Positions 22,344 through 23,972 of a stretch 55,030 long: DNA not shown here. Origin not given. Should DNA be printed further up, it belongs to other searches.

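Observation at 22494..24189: The B subunit keeps redox-cofactor motifs and comes with an FwdD subunit, unlike the hydrolytic Fhc complex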

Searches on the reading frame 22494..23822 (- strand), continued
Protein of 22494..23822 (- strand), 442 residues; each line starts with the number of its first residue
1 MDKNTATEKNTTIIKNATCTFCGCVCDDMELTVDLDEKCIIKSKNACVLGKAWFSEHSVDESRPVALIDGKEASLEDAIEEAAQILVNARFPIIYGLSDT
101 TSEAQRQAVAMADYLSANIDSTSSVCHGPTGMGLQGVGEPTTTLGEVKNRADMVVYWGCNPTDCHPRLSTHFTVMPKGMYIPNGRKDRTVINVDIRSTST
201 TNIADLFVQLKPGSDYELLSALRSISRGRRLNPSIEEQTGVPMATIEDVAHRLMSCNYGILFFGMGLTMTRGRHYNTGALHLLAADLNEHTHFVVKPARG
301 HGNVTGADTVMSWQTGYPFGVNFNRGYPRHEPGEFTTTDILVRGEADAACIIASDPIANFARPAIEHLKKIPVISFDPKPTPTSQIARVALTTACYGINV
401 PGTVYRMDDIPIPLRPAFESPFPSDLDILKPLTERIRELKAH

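Call 60: list_cluster_members(proteins=[P0180, P0209, P0194, P0233, P0224, P0239, P0198, P0170, P0223, P0243])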
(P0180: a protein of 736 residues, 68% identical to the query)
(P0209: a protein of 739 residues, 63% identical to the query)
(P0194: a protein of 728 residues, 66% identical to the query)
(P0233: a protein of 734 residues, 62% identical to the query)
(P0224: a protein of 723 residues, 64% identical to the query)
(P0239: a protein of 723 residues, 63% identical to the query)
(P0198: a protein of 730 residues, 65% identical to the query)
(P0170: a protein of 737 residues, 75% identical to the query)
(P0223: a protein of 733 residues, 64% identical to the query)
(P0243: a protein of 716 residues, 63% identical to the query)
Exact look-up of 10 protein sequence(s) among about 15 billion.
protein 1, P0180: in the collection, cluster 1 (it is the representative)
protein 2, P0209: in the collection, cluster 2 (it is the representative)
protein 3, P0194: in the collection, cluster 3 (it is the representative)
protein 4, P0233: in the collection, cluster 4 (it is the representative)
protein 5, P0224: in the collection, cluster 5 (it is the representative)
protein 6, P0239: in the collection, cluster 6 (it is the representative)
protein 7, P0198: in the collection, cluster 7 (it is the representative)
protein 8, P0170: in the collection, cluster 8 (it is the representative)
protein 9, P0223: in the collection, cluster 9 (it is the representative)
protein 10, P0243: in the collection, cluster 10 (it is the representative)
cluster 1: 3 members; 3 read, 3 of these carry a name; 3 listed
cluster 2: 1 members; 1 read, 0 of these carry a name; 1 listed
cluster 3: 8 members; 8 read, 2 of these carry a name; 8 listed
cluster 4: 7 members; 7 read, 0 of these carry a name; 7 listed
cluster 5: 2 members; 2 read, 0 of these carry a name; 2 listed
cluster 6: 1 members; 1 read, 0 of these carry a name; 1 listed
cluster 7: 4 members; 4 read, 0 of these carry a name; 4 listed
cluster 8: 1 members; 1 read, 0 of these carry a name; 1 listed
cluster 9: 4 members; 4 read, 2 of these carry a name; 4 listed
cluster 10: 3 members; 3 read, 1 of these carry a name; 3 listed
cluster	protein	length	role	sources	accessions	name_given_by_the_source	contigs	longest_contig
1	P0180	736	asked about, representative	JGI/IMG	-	sulfite reductase (NADPH) flavoprotein alpha-component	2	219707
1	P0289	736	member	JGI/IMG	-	sulfite reductase (NADPH) flavoprotein alpha-component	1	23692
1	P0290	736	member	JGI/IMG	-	sulfite reductase (NADPH) flavoprotein alpha-component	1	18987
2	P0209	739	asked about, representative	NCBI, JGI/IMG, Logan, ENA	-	-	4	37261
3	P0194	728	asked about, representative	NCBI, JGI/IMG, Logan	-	-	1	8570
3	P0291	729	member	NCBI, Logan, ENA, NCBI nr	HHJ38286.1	MAG TPA: assimilatory sulfite reductase (NADPH) flavoprotein subunit [Methylothermaceae ... | assimilatory sulfite reductase (NADPH) flavoprotein subunit [Methylothermaceae bacterium]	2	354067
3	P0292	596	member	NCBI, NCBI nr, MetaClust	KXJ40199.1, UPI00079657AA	MAG: hypothetical protein AXA67_13880 [Methylothermaceae bacteria B42] | status=active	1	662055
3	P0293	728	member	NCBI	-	-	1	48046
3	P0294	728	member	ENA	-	-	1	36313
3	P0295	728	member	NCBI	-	-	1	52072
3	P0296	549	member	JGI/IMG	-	-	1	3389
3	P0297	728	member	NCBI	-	-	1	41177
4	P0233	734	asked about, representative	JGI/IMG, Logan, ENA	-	-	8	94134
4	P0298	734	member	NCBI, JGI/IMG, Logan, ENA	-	-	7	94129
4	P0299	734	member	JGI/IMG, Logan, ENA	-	-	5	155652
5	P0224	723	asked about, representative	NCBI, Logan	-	-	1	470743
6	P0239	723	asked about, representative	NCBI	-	-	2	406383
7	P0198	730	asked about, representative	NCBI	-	-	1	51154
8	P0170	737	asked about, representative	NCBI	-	-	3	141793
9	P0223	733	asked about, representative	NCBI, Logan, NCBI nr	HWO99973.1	MAG TPA: assimilatory sulfite reductase (NADPH) flavoprotein subunit [Methylococcus sp.] | assimilatory sulfite reductase (NADPH) flavoprotein subunit [Methylococcus sp.]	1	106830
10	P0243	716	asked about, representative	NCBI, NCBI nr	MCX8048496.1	MAG: assimilatory sulfite reductase (NADPH) flavoprotein subunit [Methylohalobius sp.] | assimilatory sulfite reductase (NADPH) flavoprotein subunit [Methylohalobius sp.]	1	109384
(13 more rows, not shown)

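Call 62: find_encoding_contigs(protein=P0224, flank=9000, max_places=2)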
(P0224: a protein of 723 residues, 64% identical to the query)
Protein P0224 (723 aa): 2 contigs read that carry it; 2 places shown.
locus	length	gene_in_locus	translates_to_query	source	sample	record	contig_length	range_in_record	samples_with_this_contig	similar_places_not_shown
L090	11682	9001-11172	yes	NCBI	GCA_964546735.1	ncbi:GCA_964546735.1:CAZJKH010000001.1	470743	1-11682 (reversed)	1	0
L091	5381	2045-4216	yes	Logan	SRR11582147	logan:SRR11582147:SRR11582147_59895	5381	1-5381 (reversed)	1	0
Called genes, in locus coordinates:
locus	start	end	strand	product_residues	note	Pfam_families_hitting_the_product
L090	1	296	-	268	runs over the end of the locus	PF01493:GXGXG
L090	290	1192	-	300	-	PF01913:FTR, PF02741:FTR_C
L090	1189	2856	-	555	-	PF07969:Amidohydro_3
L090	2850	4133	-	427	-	-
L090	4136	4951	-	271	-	PF01493:GXGXG (weak)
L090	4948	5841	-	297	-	PF01913:FTR, PF02741:FTR_C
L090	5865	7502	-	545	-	PF01979:Amidohydro_1 (faint), PF07969:Amidohydro_3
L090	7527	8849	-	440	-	-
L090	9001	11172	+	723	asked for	PF01568:Molydop_binding, PF00258:Flavodoxin_1, PF00667:FAD_binding_1, PF00175:NAD_binding_1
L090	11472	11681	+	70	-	?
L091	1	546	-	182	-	?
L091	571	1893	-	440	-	-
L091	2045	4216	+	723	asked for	PF01568:Molydop_binding, PF00258:Flavodoxin_1, PF00667:FAD_binding_1, PF00175:NAD_binding_1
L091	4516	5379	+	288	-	?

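Call 63: find_encoding_contigs(protein=P0291, flank=9000, max_places=2)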
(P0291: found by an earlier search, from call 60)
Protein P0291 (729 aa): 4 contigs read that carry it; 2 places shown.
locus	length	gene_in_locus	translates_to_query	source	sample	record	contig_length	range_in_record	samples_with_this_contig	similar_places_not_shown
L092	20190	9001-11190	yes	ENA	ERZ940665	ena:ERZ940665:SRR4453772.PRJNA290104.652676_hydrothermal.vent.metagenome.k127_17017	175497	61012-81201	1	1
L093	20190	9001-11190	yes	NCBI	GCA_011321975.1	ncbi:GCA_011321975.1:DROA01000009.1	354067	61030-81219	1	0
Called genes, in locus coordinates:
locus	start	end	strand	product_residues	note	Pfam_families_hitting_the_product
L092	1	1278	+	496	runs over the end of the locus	PF02789:Peptidase_M17_N, PF00883:Peptidase_M17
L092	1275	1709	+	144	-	PF04364:DNA_pol3_chi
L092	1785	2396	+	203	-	PF00881:Nitroreductase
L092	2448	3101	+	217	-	PF00160:Pro_isomerase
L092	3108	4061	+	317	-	PF02492:cobW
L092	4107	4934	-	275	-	PF01493:GXGXG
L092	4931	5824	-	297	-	PF01913:FTR, PF02741:FTR_C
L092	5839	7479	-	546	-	PF07969:Amidohydro_3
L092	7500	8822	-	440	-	-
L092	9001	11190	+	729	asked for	PF01568:Molydop_binding, PF00258:Flavodoxin_1, PF00667:FAD_binding_1, PF00175:NAD_binding_1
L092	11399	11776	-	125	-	-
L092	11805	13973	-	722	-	PF25115:Agd3_CE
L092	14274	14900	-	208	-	-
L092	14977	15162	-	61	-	PF14341:PilX_N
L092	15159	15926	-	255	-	PF07963:N_methyl (faint), PF16074:PilW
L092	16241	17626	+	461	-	-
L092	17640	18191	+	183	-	PF04205:FMN_bind (faint)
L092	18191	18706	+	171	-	PF27139:Aq_1264_TM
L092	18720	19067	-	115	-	PF04377:ATE_C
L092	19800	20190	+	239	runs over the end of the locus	-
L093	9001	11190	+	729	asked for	PF01568:Molydop_binding, PF00258:Flavodoxin_1, PF00667:FAD_binding_1, PF00175:NAD_binding_1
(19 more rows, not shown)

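Call 70: search_protein_families(library=ncbifam, proteins=[L026:1979-3118:-, L022:4356-5378:-, L084:1157-2143:-, L012:34-942:-, L066:2893-3522:+, L060:1482-2831:+, L052:670-1419:+, L076:5-640:+, L083:3600-3872:-, L062:341-1270:-], max_evalue=0.000001)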
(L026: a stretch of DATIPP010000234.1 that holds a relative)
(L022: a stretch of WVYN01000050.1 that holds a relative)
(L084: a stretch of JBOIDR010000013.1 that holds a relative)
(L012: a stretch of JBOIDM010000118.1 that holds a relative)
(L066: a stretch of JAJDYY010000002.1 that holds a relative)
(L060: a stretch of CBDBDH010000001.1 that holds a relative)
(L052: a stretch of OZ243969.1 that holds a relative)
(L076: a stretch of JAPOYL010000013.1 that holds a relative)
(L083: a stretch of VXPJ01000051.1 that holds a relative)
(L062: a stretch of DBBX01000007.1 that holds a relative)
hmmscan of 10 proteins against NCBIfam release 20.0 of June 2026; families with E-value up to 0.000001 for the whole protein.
L026:1979-3118:- (379 aa): 0 families

L022:4356-5378:- (340 aa): 3 families
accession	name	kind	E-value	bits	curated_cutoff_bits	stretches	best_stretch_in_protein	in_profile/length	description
NF040726.1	BetaRFA-P_synth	equivalog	2.9e-56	190.9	328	1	17-294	2-297/327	beta-ribofuranosylaminobenzene 5'-phosphate synthase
TIGR00144.1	beta_RFAP_syn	subfamily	2.5e-48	164.9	113.5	1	17-294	2-293/325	beta-ribofuranosylaminobenzene 5'-phosphate synthase family protein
NF002288.1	PRK01212.1-4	equivalog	2.1e-08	33.6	194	1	70-306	59-283/303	homoserine kinase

L084:1157-2143:- (328 aa): 1 family
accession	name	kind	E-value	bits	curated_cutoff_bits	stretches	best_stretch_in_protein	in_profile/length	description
TIGR03120.1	one_C_mch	equivalog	4.2e-116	387.5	228.8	1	9-324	1-313/313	methenyltetrahydromethanopterin cyclohydrolase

L012:34-942:- (302 aa): 0 families

L066:2893-3522:+ (209 aa): 8 families
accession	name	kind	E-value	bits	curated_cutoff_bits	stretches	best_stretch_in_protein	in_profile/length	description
NF002854.0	PRK03147.1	subfamily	3.6e-31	108.4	170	1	28-153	35-161/176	thiol-disulfide oxidoreductase ResA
NF047696.1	ThlDiSintTplARhiz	equivalog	4.1e-28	98.6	230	1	37-167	79-216/219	thiol:disulfide interchange protein TlpA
TIGR00385.1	dsbE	subfamily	1.6e-18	66.9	123.15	1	40-152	45-158/173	DsbE family thiol:disulfide interchange protein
NF041202.1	StoA_CxxC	exception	2.1e-16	60.2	210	1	33-150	31-150/163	endospore biogenesis thiol-disulfide oxidoreductase StoA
NF041054.1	WAxxUGC_long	equivalog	5.1e-14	52.3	300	1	34-147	83-197/354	ResA-like WAxxUGC motif-containing protein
NF011941.0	PRK15412.1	equivalog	3.2e-10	39.8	359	1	54-152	67-163/185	thiol:disulfide interchange protein DsbE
TIGR01068.1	thioredoxin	equivalog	1.3e-09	38.1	96.8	1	54-86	13-45/101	thioredoxin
NF006960.0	PRK09437.1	equivalog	3.7e-08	33.4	140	1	27-131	2-107/156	thioredoxin-dependent thiol peroxidase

L060:1482-2831:+ (449 aa): 5 families
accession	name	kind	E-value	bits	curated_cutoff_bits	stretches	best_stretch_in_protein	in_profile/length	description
TIGR04039.1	MXAN_0977_Heme2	hypoth_equivalog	1e-72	245.1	362.85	1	92-417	1-324/336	MbnH family di-heme enzyme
TIGR03791.1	TTQ_mauG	equivalog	1.4e-61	208.2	443.85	2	98-303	1-200/291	tryptophan tryptophylquinone biosynthesis enzyme MauG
TIGR03981.2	SAM_quin_mod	hypoth_equivalog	3.1e-34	118.6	340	2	332-380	310-358/411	His-Xaa-Ser system-associated MauG-like protein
NF052341.1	hydrazine_gamma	equivalog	2.4e-12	46.5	625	1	70-413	34-338/339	hydrazine synthase subunit gamma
NF052342.1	hydrazine_BC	exception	7.6e-11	40.9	1250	1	84-379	399-661/690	hydrazine synthase subunit beta-gamma fusion subunit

L052:670-1419:+ (249 aa): 0 families

L076:5-640:+ (211 aa): 1 family
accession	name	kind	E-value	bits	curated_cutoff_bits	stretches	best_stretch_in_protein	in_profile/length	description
NF052453.1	MthilOxMtoX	equivalog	1.1e-105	353.4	650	1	1-195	212-406/408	methanethiol oxidase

L083:3600-3872:- (90 aa): 0 families

L062:341-1270:- (309 aa): 14 families
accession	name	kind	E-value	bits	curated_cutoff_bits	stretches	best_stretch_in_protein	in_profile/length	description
NF040720.1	MptN_Meth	equivalog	2.7e-62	210.5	350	1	7-291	1-289/291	tetrahydromethanopterin:alpha-L-glutamate ligase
TIGR00768.1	rimK_fam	subfamily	3.6e-46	157.8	143.4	1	7-290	1-274/276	RimK family alpha-L-glutamate ligase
TIGR02144.1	LysX_arch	equivalog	1.6e-33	116.1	275.6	1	87-295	68-278/281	lysine biosynthesis protein LysX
TIGR04356.1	grasp_GAK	hypoth_equivalog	7.6e-26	90.9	300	1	7-295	1-286/287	GAK system ATP-grasp enzyme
TIGR04443.1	F420_CofF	equivalog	9.6e-20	70.8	300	1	78-290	64-280/283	coenzyme gamma-F420-2:alpha-L-glutamate ligase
NF007764.0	PRK10446.1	equivalog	4.2e-18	65.7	331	1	7-302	2-296/300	30S ribosomal protein S6--L-glutamate ligase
NF038074.1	fam_STM4014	hypoth_equivalog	2.8e-14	53.2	175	1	187-269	234-325/349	STM4014 family protein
TIGR04187.1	GRASP_SAV_5884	subfamily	4.3e-11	42.6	350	1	92-289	109-308/312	ATP-grasp ribosomal peptide maturase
TIGR03103.1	trio_acet_GNAT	equivalog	1.1e-09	37.4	569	1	100-215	291-402/547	N-acetylglutaminylglutamine synthetase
TIGR02068.2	cya_phycin_syn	equivalog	1.1e-09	36.9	850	1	100-211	207-315/862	cyanophycin synthetase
NF003573.0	PRK05246.1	equivalog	1.5e-07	30.5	272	1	80-290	98-307/316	glutathione synthase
NF009402.0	PRK12767.1-1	equivalog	1.7e-07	30.3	218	1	94-268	103-273/329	carbamoyl phosphate synthase-like protein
TIGR01205.1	D_ala_D_alaTIGR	subfamily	8.1e-07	28.3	245.65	0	104-271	104-287/318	D-alanine--D-alanine ligase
NF002378.0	PRK01372.1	subfamily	9.4e-07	27.8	243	0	104-271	98-271/305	D-alanine--D-alanine ligase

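Call 79: find_encoding_contigs(protein=P0253, flank=10000, max_places=2)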
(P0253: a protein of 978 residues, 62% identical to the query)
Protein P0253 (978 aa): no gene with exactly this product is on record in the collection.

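Call 80: find_encoding_contigs(protein=P0260, flank=10000, max_places=2)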
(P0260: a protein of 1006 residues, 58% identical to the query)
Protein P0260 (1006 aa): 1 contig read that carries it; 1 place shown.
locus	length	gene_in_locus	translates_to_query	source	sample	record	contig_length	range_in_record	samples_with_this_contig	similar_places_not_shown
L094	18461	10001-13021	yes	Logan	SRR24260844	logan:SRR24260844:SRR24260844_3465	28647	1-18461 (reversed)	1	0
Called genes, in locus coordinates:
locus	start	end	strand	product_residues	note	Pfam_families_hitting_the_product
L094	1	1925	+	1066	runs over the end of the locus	-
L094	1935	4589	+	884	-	PF14537:Cytochrom_c3_2 (faint), PF22113:Mtrc-MtrF_II-IV_dom (weak)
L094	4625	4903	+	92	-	-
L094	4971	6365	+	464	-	-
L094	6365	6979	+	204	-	-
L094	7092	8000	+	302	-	PF14522:Cytochrome_C7 (faint), PF22113:Mtrc-MtrF_II-IV_dom (faint), PF09699:Paired_CXXCH_1 (faint)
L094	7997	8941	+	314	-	PF09699:Paired_CXXCH_1 (faint), PF14522:Cytochrome_C7 (faint), PF14537:Cytochrom_c3_2 (faint), PF22113:Mtrc-MtrF_II-IV_dom (faint)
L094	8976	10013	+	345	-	PF12838:Fer4_7 (faint), PF12801:Fer4_5, PF00037:Fer4 (faint), PF12801:Fer4_5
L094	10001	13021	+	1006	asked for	PF22113:Mtrc-MtrF_II-IV_dom (weak), PF00258:Flavodoxin_1, PF00667:FAD_binding_1, PF00175:NAD_binding_1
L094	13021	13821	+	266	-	-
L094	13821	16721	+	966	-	PF01436:NHL (faint), PF14522:Cytochrome_C7 (faint), PF14537:Cytochrom_c3_2 (faint), PF09699:Paired_CXXCH_1 (faint)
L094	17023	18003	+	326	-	PF03269:DUF268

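Call 86: find_encoding_contigs(protein=P0180, flank=8000, max_places=1)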
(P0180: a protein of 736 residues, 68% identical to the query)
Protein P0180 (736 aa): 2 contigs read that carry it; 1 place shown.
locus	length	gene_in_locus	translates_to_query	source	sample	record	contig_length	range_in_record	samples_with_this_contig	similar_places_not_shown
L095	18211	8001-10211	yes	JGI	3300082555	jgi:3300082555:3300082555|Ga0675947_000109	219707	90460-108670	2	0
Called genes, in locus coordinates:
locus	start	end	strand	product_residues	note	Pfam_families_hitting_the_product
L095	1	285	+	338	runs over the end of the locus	PF02492:cobW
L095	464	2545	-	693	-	PF00999:Na_H_Exchanger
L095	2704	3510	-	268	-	PF01493:GXGXG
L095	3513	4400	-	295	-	PF01913:FTR, PF02741:FTR_C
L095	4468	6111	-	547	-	PF01979:Amidohydro_1 (faint), PF07969:Amidohydro_3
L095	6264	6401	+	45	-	-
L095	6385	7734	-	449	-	-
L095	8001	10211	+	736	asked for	PF01568:Molydop_binding, PF00258:Flavodoxin_1, PF00667:FAD_binding_1, PF00175:NAD_binding_1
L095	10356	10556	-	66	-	-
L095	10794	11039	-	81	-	-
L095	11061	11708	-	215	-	PF00034:Cytochrom_C (weak), PF13442:Cytochrome_CBB3 (faint)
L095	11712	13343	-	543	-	PF00115:COX1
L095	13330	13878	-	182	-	PF00116:COX2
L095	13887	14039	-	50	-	-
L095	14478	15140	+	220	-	-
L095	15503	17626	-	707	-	PF04879:Molybdop_Fe4S4 (weak), PF00384:Molybdopterin, PF01568:Molydop_binding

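Call 87: find_encoding_contigs(protein=P0222, flank=8000, max_places=1)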
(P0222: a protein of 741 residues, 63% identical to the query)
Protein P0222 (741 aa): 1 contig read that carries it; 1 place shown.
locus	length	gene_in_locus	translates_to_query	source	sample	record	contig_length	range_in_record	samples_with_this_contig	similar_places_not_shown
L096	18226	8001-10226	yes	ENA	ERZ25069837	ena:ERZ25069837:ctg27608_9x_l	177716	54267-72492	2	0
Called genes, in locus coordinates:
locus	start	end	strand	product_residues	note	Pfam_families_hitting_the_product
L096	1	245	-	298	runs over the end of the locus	PF01913:FTR, PF02741:FTR_C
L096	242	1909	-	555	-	PF07969:Amidohydro_3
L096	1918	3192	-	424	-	-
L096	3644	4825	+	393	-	PF00015:MCPsignal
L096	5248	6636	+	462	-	PF20123:DUF6513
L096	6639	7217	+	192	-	PF04289:DUF447_N, PF20766:DUF447_C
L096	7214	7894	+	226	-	PF04476:4HFCP_synth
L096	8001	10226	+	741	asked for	PF01568:Molydop_binding, PF00258:Flavodoxin_1, PF00667:FAD_binding_1, PF00175:NAD_binding_1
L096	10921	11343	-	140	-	-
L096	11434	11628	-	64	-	-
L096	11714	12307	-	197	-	-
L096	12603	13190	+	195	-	-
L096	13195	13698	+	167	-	-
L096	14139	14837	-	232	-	PF09365:DUF2461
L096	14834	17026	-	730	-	PF12770:CHAT, PF02746:MR_MLE_N (weak), PF13378:MR_MLE_C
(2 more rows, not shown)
